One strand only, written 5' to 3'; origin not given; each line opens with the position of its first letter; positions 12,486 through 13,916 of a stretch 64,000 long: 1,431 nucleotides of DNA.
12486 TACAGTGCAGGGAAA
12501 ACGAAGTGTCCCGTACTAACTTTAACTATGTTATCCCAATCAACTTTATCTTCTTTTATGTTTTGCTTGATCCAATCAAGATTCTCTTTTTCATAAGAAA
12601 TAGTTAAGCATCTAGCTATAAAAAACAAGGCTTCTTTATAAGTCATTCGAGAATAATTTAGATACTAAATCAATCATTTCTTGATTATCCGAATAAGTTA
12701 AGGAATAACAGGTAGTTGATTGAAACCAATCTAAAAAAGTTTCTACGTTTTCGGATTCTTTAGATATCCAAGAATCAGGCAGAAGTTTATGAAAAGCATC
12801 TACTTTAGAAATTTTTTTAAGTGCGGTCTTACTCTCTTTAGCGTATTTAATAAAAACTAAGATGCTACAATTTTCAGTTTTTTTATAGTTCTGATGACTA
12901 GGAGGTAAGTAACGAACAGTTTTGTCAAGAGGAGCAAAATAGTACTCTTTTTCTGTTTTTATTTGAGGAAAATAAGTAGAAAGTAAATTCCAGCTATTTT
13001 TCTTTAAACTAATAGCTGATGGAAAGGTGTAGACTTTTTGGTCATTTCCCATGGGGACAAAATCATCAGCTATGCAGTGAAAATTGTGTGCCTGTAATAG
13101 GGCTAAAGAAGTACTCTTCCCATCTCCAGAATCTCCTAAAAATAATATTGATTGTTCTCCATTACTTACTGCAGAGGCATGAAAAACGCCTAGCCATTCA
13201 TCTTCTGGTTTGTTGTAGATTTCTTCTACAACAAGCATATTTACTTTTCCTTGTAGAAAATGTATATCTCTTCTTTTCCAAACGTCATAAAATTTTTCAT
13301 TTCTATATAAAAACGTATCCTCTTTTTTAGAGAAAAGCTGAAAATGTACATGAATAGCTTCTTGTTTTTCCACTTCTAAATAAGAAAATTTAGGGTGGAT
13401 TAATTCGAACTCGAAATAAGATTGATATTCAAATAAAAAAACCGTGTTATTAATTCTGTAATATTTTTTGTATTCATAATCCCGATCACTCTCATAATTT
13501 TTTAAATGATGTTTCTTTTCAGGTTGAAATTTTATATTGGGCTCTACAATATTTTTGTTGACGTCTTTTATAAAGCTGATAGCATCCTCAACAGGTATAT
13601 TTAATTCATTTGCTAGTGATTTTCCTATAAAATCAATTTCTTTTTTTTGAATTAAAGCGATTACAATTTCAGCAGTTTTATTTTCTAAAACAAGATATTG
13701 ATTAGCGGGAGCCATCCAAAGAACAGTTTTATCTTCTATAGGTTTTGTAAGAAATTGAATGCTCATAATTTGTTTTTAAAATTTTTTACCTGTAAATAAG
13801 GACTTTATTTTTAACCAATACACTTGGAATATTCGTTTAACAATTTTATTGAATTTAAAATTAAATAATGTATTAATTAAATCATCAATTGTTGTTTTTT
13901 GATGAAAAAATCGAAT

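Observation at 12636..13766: Fusion of a PqqD/RRE peptide-binding domain to an HPr-kinase-like kinase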

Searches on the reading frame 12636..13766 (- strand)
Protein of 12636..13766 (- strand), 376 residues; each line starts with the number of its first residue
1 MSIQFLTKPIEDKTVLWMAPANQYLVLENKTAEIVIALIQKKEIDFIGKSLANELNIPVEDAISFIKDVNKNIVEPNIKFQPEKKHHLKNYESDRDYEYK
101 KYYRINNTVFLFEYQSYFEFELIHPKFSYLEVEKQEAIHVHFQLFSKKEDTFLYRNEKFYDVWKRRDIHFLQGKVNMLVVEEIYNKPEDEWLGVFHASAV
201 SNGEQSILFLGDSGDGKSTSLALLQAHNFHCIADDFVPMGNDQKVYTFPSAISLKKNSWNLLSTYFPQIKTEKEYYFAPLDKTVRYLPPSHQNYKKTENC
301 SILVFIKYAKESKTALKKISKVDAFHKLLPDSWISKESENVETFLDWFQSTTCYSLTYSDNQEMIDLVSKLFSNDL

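Call 3: search_protein_families(library=pfam, proteins=[window:12636-13766:-], max_evalue=1)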
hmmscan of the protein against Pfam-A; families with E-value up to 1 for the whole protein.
window:12636-13766:- (376 aa): 2 families
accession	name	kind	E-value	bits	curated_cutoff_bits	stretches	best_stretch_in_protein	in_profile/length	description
PF07475.17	Hpr_kinase_C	-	0.058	13.4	33.3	1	196-243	10-57/171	HPr Serine kinase C-terminal domain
PF13555.12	AAA_29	-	0.085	13.1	27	1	193-221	10-39/61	P-loop containing region of AAA domain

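Call 4: search_protein_families(library=ncbifam, proteins=[window:12636-13766:-], max_evalue=1)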
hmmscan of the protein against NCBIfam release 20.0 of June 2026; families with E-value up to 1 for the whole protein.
window:12636-13766:- (376 aa): 3 families
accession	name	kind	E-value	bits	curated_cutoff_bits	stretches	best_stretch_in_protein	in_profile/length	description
TIGR04352.1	HprK_rel_A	equivalog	9.5e-16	57.7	200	1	194-371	98-280/280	HprK-related kinase A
TIGR00679.1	hpr-ser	equivalog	0.068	12.4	240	1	206-241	145-180/300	HPr(Ser) kinase/phosphatase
TIGR01277.1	thiQ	equivalog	0.12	12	245.05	1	188-227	11-47/213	thiamine ABC transporter ATP-binding protein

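Call 5: find_homologous_proteins(query=window:12636-13766:-, max_evalue=0.001)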
Query window:12636-13766:- (376 aa): 1103 proteins with E <= 0.001 among 3078 candidates; the best 120 are listed.
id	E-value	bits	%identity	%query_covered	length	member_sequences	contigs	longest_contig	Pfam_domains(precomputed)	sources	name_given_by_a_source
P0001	4.0e-242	821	97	100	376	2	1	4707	-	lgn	-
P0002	1.3e-221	754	88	100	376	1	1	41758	-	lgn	-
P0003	8.1e-133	461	53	100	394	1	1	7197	-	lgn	-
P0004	1.2e-122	428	49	99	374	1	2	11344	-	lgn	-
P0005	2.9e-122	427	49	99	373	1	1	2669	-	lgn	-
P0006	2.4e-121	424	50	99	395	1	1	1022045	-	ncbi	-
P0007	4.7e-119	416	49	99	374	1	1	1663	-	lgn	-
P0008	9.3e-118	412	48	99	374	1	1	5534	-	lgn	-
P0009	1.2e-115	405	49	100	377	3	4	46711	-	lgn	-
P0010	1.5e-114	401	47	99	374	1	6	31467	-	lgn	-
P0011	1.6e-113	398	48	99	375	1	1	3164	-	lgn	-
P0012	7.2e-113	396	50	99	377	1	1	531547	-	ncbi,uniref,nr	ncbi:hypothetical protein [Tenacibaculum sp. IB213877]|uniref:hypothetical protein n=1 Tax=Tenacibac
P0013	1.9e-112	394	49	98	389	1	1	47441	-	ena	-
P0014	3.1e-112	394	47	99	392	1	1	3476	-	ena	-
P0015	5.0e-112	393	47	99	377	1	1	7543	-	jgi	jgi:hypothetical protein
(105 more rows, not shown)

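Call 6: search_solved_structures(query=window:12636-13766:-, max_evalue=10, show_alignments=3)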
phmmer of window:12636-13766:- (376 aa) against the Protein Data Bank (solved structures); distinct sequences matched with E-value up to 10: 4.
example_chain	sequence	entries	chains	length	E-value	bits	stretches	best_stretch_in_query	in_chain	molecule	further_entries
7dv5_U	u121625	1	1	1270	0.085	15.4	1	171-226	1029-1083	Bile salt export pump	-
36cg_U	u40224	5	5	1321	0.091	15.3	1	171-226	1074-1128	Bile salt export pump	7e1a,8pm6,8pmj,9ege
8pmd_A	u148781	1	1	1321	0.091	15.3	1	171-226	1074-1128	Bile salt export pump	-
9n1y_A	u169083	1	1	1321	0.091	15.3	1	171-226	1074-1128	Bile salt export pump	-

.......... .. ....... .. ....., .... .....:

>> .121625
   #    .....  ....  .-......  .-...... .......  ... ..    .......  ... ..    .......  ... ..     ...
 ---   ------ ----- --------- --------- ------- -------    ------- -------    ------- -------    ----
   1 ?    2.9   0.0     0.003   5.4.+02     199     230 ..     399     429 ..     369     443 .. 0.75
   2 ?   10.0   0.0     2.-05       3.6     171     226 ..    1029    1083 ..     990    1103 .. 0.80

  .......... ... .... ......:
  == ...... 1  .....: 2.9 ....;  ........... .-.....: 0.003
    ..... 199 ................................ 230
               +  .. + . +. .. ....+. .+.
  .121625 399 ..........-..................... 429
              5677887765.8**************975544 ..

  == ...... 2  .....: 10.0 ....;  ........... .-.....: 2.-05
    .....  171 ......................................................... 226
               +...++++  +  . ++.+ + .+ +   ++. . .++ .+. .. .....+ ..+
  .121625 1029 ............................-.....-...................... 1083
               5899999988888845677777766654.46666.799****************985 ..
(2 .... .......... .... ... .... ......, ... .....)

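Call 9: search_protein_families(library=pfam, alignment_id=A1, max_evalue=1)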
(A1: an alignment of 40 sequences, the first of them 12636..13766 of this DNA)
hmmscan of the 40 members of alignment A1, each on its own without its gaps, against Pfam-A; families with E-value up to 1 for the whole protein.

A. member 1, window:12636-13766:- (376 aa): 2 families
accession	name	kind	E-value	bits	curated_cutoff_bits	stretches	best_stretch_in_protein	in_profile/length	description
PF07475.17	Hpr_kinase_C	-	0.058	13.4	33.3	1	196-243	10-57/171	HPr Serine kinase C-terminal domain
PF13555.12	AAA_29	-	0.085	13.1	27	1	193-221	10-39/61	P-loop containing region of AAA domain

B. families by the number of members that match (of 40 scanned): 40 families (the first 25 are shown)
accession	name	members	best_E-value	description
PF13555.12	AAA_29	40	0.0033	P-loop containing region of AAA domain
PF07475.17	Hpr_kinase_C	38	0.00016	HPr Serine kinase C-terminal domain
PF05402.18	PqqD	16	0.00024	Coenzyme PQQ synthesis protein D (PqqD)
PF00005.33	ABC_tran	15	0.095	ABC transporter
PF03668.21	RapZ-like_N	9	0.013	RapZ-like N-terminal domain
PF20720.3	nSTAND3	6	0.0098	Novel STAND NTPase 3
PF13191.12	AAA_16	5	0.099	AAA ATPase domain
PF25199.1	nSTAND_NTPase5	4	0.1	Novel STAND NTPase 5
PF15022.11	DUF4522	3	0.0011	Protein of unknown function (DUF4522)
PF03215.21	Rad17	3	0.0024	Rad17 P-loop domain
PF03193.22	RsgA_GTPase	2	0.047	RsgA GTPase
PF04255.20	DUF433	2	0.22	Protein of unknown function (DUF433)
PF25292.1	Beta-prop_CGLA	1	0.0038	Lambda-carrageenase beta-propeller domain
PF22642.1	MinC_N_1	1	0.0064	Cell-division inhibitor MinC, N-terminal domain-like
PF04001.18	Vhr1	1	0.0088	Transcription factor Vhr1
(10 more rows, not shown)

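Call 10: search_solved_structures(query=A1, max_evalue=10, show_alignments=3)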
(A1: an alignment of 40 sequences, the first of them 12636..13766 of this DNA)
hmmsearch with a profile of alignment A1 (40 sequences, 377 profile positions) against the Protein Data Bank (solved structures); distinct sequences matched with E-value up to 10: 9.
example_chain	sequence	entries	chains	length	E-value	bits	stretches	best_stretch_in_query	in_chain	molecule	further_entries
1jb1_A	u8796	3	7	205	0.032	16.5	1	206-245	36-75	HPRK PROTEIN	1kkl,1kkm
2qmh_A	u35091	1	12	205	0.032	16.5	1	206-245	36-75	HPr kinase/phosphorylase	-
1ko7_A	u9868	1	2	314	0.61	12.3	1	205-242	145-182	Hpr kinase/phosphatase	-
7dv5_U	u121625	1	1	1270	0.7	12.1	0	205-225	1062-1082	Bile salt export pump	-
8pmd_A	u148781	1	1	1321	0.76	12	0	205-225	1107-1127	Bile salt export pump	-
36cg_U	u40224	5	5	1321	0.76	12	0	205-225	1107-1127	Bile salt export pump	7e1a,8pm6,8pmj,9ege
9n1y_A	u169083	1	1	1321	0.76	12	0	205-225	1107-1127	Bile salt export pump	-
9ge6_B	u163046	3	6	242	1.5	11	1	201-225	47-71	Uncharacterized ABC transporter ATP-binding protein YbbA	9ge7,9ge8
8gsa_A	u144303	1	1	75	2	10.6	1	25-76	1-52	Acyl carrier protein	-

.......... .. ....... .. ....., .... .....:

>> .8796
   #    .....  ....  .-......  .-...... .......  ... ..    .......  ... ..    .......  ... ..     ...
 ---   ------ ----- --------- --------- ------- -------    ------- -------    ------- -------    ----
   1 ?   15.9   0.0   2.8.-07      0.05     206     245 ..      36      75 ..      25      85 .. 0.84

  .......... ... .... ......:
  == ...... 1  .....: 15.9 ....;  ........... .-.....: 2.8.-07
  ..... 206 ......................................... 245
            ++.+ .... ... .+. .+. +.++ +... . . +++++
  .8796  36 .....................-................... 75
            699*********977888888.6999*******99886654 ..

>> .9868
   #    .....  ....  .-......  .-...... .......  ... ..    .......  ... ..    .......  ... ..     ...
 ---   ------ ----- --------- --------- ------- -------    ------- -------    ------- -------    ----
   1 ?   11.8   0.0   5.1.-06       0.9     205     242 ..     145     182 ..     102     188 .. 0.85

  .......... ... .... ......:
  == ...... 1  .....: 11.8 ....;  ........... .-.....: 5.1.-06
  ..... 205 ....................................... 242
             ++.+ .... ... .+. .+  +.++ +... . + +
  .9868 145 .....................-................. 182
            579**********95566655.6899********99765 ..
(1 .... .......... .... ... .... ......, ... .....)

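Call 12: find_related_loci(query=A1, collection=genome_contigs, flank=8000)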
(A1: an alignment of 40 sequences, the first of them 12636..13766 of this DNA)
Query A1 (376 aa) in genome_contigs; peptide patterns used: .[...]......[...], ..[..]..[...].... (x = any residue, [..] = any of these).
242 stretches matched a pattern; 225 encode a relative of the query (tblastn E <= 1e-3); the best 80 are kept; 80 distinct loci.
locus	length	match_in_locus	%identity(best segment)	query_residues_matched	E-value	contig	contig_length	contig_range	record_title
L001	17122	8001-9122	50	3-376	4e-128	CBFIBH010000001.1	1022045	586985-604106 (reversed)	MAG: Flavobacteriaceae bacterium isolate Co_bin_416_indstr genome assembly, contig: Co_bin_416_indstr_c1, whole genome s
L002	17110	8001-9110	49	5-375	2e-117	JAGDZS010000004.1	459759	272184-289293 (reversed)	MAG: Flavobacteriaceae bacterium isolate FR12bac9 FR12ZCynBig_contig_1971, whole genome shotgun sequence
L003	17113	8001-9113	49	6-376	1e-116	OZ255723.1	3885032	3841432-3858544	MAG: Flavobacteriaceae bacterium isolate 52f2a5b1-f13c-4ae7-9063-0f41512cee52 genome assembly, chromosome: 2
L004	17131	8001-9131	48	1-376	2e-116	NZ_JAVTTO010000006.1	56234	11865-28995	Asprobacillus argus strain S356 NODE_6_length_56234_cov_65.756038, whole genome shotgun sequence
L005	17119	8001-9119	49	5-376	2e-115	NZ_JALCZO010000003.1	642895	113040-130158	Polaribacter sp. Z022 scaffold_3_length=642896, whole genome shotgun sequence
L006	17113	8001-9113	48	6-376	3e-115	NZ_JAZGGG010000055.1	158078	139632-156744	MAG: Polaribacter sp. isolate SCS4bin.8 SCS4bin.8_55, whole genome shotgun sequence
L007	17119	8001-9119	50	5-376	1e-114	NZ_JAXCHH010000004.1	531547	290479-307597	Tenacibaculum sp. IB213877 contig_4, whole genome shotgun sequence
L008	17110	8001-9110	48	8-376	7e-115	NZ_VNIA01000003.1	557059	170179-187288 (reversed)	Tenacibaculum adriaticum strain DSM 18961 Ga0215666_103, whole genome shotgun sequence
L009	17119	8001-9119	49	5-376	7e-115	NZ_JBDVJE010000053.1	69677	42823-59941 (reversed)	MAG: Polaribacter sp. isolate LC.106.F.A4_166_47 LC_106_F_A4_166_47_000000000053, whole genome shotgun sequence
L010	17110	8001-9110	47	8-376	2e-114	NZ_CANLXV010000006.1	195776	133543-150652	Uncultured Polaribacter sp. isolate 3-963.fasta NODE_6, whole genome shotgun sequence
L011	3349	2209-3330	48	2-376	5e-117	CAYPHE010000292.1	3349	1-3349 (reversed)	MAG TPA_asm: uncultured Polaribacter sp. isolate SRP268394_co2_117 genome assembly, contig: NODE_34926_length_3349_cov_1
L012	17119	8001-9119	47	5-376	1e-113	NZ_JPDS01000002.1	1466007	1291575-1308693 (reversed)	Polaribacter sp. Hel1_85 PHEL85b, whole genome shotgun sequence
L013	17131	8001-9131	48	1-376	2e-113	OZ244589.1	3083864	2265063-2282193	MAG: Flavobacteriaceae bacterium isolate 58023362-1202-4aad-bb8b-0d321148e06e genome assembly, chromosome: 1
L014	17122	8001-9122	48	4-376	3e-113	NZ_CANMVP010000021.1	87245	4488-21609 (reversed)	Uncultured Polaribacter sp. isolate YR2-5-5-J.fasta NODE_21, whole genome shotgun sequence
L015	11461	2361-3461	48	6-376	3e-113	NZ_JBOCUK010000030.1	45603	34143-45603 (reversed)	Tenacibaculum sp. TC6 scaffold30, whole genome shotgun sequence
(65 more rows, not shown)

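Call 16: predict_structure(alignment_id=A1)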
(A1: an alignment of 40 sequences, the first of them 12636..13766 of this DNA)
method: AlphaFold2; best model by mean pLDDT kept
length: 376 residues; sequences in the alignment: 40
mean_pLDDT: 91.3   pTM: 0.87
mean pLDDT of the five models: 91.3, 91.1, 90.4, 89.7, 85.7
residues with pLDDT >= 90: 285; 70-90: 79; 50-70: 12; < 50: 0
segments of 3 or more residues with pLDDT < 50: none
pLDDT, mean of each block of 10 residues (from residue 1): 85 93 92 95 96 97 97 89 67 87 93 93 82 94 93 93 89 93 94 95 94 84 95 94 94 91 93 83 88 86 95 95 92 92 96 96 96 85
secondary structure, 60 per line:
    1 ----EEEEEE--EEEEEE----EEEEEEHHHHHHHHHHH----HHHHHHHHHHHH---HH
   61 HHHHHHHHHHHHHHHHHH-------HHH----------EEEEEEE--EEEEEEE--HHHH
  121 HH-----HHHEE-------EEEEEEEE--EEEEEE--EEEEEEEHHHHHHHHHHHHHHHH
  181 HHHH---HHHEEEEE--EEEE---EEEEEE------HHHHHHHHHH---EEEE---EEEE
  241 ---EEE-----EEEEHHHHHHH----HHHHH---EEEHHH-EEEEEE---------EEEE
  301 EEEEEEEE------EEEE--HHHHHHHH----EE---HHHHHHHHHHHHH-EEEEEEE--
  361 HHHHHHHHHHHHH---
elements in order: E5-10 E13-18 E23-28 H29-39 H44-55 H59-78 E99-105 E108-114 H117-122 E140-147 E150-155 E158-164 H165-184 E191-195 E198-201 E205-210 H217-226 E230-233 E237-240 E244-246 E252-255 H256-262 H267-271 E275-277 E282-287 E297-308 E315-318 H321-328 H338-350 E352-358 H361-373

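Call 23: fold_search(model_id=the predicted structure, library=pdb)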
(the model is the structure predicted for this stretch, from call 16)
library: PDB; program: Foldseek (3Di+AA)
matches with E <= 10: 330; with E <= 0.001: 42
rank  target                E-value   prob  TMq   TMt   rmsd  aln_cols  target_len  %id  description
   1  6asn                  1.0e-06  1.00  0.37  0.28  10.0       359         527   13  E. coli phosphoenolpyruvate carboxykinase K212I F216V mutant bound to methanesulfonate (released 2018-08-29)
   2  9a4u_A                1.2e-06  1.00  0.35  0.27   9.3       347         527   12  Integrative model of PCKA-QOX2 by crosslinking MS and deep learning (released 2024-09-18)
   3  1j3b_A                3.1e-06  1.00  0.36  0.28   9.5       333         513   11  Crystal structure of ATP-dependent phosphoenolpyruvate carboxykinase from Thermus thermophilus HB8 (released 2003-02-11)
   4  2pc9_D                3.2e-06  1.00  0.41  0.32   9.8       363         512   12  Crystal Structure Of ATP-Dependent Phosphoenolpyruvate Carboxykinase From Thermus thermophilus HB8 (released 2007-10-02)
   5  1oen                  3.4e-06  1.00  0.40  0.30   8.9       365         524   12  PHOSPHOENOLPYRUVATE CARBOXYKINASE (released 1996-11-08)
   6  1xkv_B                4.8e-06  1.00  0.42  0.32   8.4       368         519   11  Crystal Structure Of ATP-Dependent Phosphoenolpyruvate Carboxykinase From Thermus thermophilus HB8 (released 2005-10-11)
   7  6v2l                  4.8e-06  1.00  0.39  0.30   9.8       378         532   11  E. coli Phosphoenolpyruvate carboxykinase S250A (released 2019-12-11)
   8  6at3_B                5.1e-06  1.00  0.41  0.30  11.0       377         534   11  E. coli phosphoenolpyruvate carboxykinase Y207F mutant bound to thiosulfate and oxaloacetate (released 2018-08-29)
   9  6crt                  5.4e-06  1.00  0.40  0.30  11.1       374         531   11  Arg65Gln Mutagenic E.coli PCK (released 2018-04-04)
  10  6com                  6.0e-06  1.00  0.40  0.30   9.0       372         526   11  2.3A crystal structure of E. coli phosphoenolpyruvate carboxykinase mutant Asp269Asn (released 2018-04-04)
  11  6asi                  6.4e-06  1.00  0.41  0.31   9.1       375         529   12  E. coli phosphoenolpyruvate carboxykinase G209S mutant bound to methanesulfonate (released 2018-08-29)
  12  2pc9_A                6.7e-06  1.00  0.41  0.31   9.8       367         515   11  Crystal Structure Of ATP-Dependent Phosphoenolpyruvate Carboxykinase From Thermus thermophilus HB8 (released 2007-10-02)
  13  1xkv_A                6.7e-06  1.00  0.38  0.29   9.0       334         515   12  Crystal Structure Of ATP-Dependent Phosphoenolpyruvate Carboxykinase From Thermus thermophilus HB8 (released 2005-10-11)
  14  1j3b_B                7.5e-06  1.00  0.41  0.32   9.2       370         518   11  Crystal structure of ATP-dependent phosphoenolpyruvate carboxykinase from Thermus thermophilus HB8 (released 2003-02-11)
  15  1yvy_B                7.5e-06  1.00  0.37  0.30   9.1       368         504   13  Crystal structure of Anaerobiospirillum succiniciproducens phosphoenolpyruvate carboxykinase (released 2005-07-26)
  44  2qmh_C                1.5e-03  1.00  0.22  0.45   8.2       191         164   16  structure of V267F mutant HprK/P (released 2007-09-18)
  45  1kkl_A                1.9e-03  1.00  0.22  0.44   7.9       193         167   16  L.casei HprK/P in complex with B.subtilis HPr (released 2002-08-28)
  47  2qmh_H                2.2e-03  1.00  0.23  0.43   6.8       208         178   14  structure of V267F mutant HprK/P (released 2007-09-18)
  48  2qmh_B                2.2e-03  0.99  0.23  0.42   7.5       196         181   17  structure of V267F mutant HprK/P (released 2007-09-18)
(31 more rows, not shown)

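Call 49: search_protein_representatives(alignment_id=A1)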
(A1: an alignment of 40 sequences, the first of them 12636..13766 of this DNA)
Query: 40 sequences, 377 profile positions. Proteins with E-value up to 0.001 (for the whole library): 4859; up to 1e-10: 1651; up to 1e-30: 370. The best 150 are listed.
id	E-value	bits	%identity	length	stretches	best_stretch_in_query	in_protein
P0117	2.3e-173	593.0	-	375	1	4-377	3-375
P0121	2.6e-169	579.7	-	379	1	3-376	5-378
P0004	2.7e-167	573.0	-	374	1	4-377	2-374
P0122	4.6e-161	552.5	-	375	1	3-377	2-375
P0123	1.2e-143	495.1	-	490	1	84-377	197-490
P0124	1.2e-135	468.8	-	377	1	3-377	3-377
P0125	6.6e-134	463.1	-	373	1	4-375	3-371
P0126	9.0e-131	452.8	-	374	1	3-377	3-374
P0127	2.9e-128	444.6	-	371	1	6-376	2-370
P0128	1.4e-125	435.7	-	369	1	5-374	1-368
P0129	2.8e-123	428.2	-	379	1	3-377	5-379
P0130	2.8e-121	421.6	-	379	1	4-377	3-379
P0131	1.5e-119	415.9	-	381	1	4-377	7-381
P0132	6.3e-119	413.8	-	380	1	8-377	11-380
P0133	3.7e-113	394.8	-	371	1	5-377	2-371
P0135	9.1e-113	393.6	-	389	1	2-377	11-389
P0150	1.6e-92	327.0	-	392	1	2-373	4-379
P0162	6.3e-86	305.2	-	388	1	3-375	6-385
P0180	1.5e-80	287.5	-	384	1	6-375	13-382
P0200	1.6e-75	271.0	-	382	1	7-374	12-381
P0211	1.8e-72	260.9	-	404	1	6-376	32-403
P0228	3.1e-70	253.6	-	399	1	5-376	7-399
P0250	1.9e-67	244.4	-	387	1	7-373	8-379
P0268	8.8e-65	235.6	-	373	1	6-367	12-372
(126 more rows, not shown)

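Call 51: list_cluster_members(proteins=[P0123, P0135, P0150, P0162, P0180, P0200, P0211, P0228, P0250, P0268])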
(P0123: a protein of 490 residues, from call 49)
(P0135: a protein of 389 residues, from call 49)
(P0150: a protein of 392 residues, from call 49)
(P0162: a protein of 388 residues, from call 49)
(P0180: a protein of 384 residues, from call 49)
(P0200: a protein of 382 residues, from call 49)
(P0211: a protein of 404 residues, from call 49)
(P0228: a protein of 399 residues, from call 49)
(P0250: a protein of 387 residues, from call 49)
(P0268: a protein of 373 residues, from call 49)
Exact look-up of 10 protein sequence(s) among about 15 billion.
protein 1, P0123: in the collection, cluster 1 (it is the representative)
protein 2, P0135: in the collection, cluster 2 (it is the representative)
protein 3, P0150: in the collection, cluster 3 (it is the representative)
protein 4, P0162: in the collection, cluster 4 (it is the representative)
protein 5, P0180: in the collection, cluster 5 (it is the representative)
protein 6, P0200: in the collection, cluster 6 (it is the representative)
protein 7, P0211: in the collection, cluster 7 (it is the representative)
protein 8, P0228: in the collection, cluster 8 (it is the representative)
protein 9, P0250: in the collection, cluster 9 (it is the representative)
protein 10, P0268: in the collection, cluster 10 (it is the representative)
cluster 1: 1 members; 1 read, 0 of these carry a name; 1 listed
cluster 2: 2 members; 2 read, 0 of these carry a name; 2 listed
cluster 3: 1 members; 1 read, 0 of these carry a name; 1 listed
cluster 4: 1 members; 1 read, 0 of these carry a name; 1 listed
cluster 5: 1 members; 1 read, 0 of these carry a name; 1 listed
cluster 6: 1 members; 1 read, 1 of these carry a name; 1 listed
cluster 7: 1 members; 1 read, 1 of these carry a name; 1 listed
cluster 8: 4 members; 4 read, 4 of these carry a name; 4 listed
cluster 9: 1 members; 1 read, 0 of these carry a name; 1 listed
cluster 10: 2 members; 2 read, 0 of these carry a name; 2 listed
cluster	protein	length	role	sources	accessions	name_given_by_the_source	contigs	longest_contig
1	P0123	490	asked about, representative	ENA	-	-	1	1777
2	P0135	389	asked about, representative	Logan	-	-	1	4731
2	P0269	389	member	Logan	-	-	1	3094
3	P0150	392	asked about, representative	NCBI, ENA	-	-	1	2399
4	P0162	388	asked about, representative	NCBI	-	-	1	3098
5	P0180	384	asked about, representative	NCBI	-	-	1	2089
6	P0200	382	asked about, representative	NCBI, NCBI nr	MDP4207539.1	MAG: hypothetical protein Q8928_01865 [Bacteroidota bacterium] | hypothetical protein [Bacteroidota bacterium]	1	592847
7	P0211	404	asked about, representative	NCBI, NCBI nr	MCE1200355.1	MAG: hypothetical protein LWW85_15420 [Marinilabiliales bacterium] | hypothetical protein [Marinilabiliales bacterium]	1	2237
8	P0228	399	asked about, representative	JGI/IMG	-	hypothetical protein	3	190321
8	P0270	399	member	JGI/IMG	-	hypothetical protein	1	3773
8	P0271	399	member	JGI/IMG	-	hypothetical protein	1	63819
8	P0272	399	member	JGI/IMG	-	hypothetical protein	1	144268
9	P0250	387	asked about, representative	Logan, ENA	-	-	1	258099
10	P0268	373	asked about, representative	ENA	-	-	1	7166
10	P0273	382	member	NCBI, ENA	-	-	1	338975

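Call 52: find_encoding_contigs(protein=P0200, flank=6000, max_places=2)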
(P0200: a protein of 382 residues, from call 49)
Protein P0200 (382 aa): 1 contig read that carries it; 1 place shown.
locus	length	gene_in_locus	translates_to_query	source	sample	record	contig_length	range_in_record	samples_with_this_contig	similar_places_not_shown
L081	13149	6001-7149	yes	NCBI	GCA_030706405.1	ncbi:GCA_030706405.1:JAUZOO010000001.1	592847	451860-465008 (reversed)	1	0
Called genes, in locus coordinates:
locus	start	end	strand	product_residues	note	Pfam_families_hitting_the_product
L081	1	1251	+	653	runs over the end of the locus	PF00041:fn3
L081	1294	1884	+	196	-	PF07484:Collar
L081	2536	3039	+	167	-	PF07484:Collar, PF21939:Gp10_C (weak)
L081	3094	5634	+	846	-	-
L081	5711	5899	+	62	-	-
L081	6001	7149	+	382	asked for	-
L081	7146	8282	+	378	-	PF14907:NTP_transf_5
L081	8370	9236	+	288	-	PF00175:NAD_binding_1, PF10418:DHODB_Fe-S_bind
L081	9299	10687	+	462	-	PF14691:Fer4_20, PF01134:GIDA (faint), PF01262:AlaDh_PNT_C (faint), PF01494:FAD_binding_3 (faint), PF07992:Pyr_redox_2, PF13450:NAD_binding_8, PF13738:Pyr_redox_3 (weak), PF00070:Pyr_redox, +2 more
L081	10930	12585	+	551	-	-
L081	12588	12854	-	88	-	PF03692:CxxCxxCC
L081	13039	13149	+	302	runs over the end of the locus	PF00005:ABC_tran, PF13304:AAA_21 (weak), PF13732:DrrA1-3_C (weak)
